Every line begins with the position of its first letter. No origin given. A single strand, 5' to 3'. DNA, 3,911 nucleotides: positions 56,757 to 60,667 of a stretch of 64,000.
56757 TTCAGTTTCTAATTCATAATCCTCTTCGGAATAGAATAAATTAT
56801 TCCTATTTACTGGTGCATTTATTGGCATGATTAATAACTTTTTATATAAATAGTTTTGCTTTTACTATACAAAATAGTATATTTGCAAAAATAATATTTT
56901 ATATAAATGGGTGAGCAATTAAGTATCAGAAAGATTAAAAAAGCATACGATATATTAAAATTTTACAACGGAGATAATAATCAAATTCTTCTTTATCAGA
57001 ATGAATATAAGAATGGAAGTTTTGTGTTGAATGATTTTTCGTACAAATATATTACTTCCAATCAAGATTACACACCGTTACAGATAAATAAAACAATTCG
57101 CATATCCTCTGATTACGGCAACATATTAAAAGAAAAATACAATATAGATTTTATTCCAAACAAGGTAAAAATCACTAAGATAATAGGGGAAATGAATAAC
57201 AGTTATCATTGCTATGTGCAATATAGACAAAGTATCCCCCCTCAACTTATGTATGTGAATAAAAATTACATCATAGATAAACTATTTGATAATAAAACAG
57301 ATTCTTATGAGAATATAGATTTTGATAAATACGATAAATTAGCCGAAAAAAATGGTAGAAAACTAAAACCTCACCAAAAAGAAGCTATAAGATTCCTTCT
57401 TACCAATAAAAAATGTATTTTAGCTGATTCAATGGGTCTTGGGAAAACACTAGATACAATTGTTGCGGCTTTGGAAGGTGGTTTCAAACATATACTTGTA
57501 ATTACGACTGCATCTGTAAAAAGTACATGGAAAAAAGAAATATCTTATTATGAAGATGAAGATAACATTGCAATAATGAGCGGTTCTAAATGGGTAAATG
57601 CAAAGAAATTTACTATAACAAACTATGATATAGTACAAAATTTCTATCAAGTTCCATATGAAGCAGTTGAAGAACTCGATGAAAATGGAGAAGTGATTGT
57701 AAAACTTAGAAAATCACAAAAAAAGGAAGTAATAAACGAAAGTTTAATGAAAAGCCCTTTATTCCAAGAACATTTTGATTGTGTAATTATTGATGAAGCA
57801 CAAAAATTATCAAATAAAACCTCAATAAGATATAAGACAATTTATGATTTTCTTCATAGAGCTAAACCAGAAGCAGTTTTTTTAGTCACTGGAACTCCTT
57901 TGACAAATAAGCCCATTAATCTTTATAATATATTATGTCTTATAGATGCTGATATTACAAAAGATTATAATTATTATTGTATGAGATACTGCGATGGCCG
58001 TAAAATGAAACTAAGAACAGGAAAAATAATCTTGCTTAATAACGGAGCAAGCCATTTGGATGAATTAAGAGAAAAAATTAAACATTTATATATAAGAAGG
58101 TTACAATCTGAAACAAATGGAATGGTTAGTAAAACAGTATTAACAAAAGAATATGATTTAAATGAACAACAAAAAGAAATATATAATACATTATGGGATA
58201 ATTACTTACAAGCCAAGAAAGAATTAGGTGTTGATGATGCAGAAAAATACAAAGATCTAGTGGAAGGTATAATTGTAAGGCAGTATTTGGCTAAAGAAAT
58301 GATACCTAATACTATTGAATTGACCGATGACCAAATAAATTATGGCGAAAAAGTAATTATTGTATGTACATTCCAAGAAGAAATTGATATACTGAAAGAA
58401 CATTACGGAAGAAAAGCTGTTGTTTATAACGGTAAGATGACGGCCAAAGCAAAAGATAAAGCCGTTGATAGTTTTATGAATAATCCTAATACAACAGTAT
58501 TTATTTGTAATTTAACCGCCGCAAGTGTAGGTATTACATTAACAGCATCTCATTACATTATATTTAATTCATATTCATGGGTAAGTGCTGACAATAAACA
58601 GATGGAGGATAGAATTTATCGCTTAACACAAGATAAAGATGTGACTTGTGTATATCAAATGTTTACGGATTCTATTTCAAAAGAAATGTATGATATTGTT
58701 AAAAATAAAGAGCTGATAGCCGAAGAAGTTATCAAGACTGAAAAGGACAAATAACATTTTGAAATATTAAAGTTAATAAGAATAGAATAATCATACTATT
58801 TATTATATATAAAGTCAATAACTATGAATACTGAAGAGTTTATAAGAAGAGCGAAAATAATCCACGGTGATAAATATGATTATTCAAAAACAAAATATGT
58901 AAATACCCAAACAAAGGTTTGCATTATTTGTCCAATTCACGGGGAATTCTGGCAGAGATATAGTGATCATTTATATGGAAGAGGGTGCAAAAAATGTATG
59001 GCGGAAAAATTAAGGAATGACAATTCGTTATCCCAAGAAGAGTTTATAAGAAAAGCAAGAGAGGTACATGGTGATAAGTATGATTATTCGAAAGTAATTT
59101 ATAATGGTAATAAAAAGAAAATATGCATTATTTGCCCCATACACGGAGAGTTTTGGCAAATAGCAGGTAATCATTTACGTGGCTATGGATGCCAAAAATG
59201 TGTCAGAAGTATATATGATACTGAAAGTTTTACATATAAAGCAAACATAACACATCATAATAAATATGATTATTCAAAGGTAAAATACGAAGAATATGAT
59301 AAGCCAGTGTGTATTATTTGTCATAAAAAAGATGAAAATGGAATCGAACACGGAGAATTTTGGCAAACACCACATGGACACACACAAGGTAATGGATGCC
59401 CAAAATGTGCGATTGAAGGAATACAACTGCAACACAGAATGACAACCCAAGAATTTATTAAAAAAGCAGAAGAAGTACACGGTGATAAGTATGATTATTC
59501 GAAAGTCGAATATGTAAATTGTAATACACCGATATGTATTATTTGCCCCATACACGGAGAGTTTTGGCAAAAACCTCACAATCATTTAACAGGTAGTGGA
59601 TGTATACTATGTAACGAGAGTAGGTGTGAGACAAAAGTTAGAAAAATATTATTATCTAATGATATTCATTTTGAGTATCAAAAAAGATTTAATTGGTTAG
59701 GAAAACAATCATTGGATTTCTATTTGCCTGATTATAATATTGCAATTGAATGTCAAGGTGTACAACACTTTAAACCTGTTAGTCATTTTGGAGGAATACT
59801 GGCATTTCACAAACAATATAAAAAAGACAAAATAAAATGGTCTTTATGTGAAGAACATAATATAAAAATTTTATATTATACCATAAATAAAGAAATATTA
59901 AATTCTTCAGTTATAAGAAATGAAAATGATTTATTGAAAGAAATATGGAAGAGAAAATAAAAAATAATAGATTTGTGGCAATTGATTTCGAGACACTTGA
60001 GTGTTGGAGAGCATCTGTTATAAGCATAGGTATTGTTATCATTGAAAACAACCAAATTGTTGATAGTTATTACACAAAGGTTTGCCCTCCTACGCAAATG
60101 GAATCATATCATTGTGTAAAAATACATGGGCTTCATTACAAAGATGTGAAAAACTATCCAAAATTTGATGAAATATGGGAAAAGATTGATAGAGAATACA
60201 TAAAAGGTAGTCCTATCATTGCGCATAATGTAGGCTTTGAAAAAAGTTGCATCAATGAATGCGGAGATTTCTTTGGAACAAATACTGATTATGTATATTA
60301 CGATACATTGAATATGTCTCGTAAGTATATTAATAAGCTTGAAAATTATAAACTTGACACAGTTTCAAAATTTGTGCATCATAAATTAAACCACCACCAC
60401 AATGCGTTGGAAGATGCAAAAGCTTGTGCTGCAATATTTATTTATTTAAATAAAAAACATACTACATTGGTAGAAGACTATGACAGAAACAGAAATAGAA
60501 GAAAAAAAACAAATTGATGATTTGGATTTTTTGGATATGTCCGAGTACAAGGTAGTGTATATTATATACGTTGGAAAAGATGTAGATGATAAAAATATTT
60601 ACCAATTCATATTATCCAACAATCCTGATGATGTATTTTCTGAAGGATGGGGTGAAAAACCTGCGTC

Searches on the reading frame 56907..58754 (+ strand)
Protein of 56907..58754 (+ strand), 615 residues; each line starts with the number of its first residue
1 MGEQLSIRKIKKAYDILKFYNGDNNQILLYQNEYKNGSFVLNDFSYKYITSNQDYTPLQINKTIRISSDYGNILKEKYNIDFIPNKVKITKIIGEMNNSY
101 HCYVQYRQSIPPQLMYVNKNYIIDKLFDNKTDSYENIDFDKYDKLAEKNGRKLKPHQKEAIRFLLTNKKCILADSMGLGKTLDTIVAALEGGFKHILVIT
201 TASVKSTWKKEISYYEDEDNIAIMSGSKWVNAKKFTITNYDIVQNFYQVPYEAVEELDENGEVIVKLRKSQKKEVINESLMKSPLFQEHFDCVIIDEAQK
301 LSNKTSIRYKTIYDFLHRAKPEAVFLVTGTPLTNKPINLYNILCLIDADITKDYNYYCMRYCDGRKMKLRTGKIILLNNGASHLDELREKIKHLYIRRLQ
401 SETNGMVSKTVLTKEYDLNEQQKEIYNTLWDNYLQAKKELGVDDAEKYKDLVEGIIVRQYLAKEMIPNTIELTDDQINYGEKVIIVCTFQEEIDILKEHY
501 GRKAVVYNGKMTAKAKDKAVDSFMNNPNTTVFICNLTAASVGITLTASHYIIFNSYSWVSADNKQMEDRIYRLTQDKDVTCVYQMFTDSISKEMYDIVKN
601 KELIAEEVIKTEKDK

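Call 31: search_protein_families(library=pfam, proteins=[window:56907-58754:+], max_evalue=0.01)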
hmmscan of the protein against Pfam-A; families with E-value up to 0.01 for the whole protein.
window:56907-58754:+ (615 aa): 4 families
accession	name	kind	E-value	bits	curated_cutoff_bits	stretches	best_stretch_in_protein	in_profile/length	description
PF00176.29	SNF2-rel_dom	-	9e-24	84.5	24.9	1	156-439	1-264/290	SNF2-related domain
PF00271.37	Helicase_C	-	8.8e-14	52.1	23.5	1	473-573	10-109/110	Helicase conserved C-terminal domain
PF04851.21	ResIII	-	1.9e-07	31.6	22.5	1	152-331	3-162/164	Type III restriction enzyme, res subunit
PF00270.35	DEAD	-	1.4e-05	25.3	26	1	155-331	2-160/167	DEAD/DEAH box helicase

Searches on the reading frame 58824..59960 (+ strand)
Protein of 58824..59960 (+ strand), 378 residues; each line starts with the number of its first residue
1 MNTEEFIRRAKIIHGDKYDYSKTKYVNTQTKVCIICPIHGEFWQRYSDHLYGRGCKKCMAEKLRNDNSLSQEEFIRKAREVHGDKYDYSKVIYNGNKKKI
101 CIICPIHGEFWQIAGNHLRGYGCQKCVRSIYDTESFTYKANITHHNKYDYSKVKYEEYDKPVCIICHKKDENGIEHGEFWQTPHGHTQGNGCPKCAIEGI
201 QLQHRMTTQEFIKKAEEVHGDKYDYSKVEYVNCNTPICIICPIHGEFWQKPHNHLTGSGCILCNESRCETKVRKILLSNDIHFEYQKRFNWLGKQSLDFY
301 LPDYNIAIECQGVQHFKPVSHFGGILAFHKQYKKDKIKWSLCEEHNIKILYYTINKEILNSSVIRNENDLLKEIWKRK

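Call 31: search_protein_families(library=pfam, proteins=[window:58824-59960:+], max_evalue=0.01)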
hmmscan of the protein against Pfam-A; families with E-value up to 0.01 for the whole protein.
window:58824-59960:+ (378 aa): 4 families
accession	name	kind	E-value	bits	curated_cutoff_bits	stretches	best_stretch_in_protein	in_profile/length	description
PF05265.19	DUF723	-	0.00018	21.8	20.9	0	225-256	19-50/60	Protein of unknown function (DUF723)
PF23896.1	DUF7244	-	0.0011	19.4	27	0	92-110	34-50/57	Domain of unknown function (DUF7244)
PF12174.13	RST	-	0.0038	17.5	22.7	0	66-85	37-56/67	RCD1-SRO-TAF4 (RST) plant domain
PF10590.14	PNP_phzG_C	-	0.0069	16.7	27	0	35-50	6-21/42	Pyridoxine 5'-phosphate oxidase C-terminal dimerisation region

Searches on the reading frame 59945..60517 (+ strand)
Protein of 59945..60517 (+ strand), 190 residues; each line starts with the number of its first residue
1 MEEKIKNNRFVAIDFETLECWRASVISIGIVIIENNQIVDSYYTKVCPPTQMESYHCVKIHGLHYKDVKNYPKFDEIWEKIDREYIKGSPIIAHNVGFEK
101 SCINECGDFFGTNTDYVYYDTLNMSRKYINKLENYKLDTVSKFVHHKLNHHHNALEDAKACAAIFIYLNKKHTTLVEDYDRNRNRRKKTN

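Call 31: search_protein_families(library=pfam, proteins=[window:59945-60517:+], max_evalue=0.01)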
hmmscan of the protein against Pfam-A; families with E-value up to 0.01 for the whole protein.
window:59945-60517:+ (190 aa): 2 families
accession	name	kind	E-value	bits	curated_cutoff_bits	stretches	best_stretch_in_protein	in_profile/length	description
PF00929.31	RNase_T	-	1.8e-16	61.5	24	1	11-165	1-164/164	Exonuclease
PF16473.11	Rv2179c-like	-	1.5e-07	31.8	27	1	11-165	3-173/177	3'-5' exoribonuclease Rv2179c-like domain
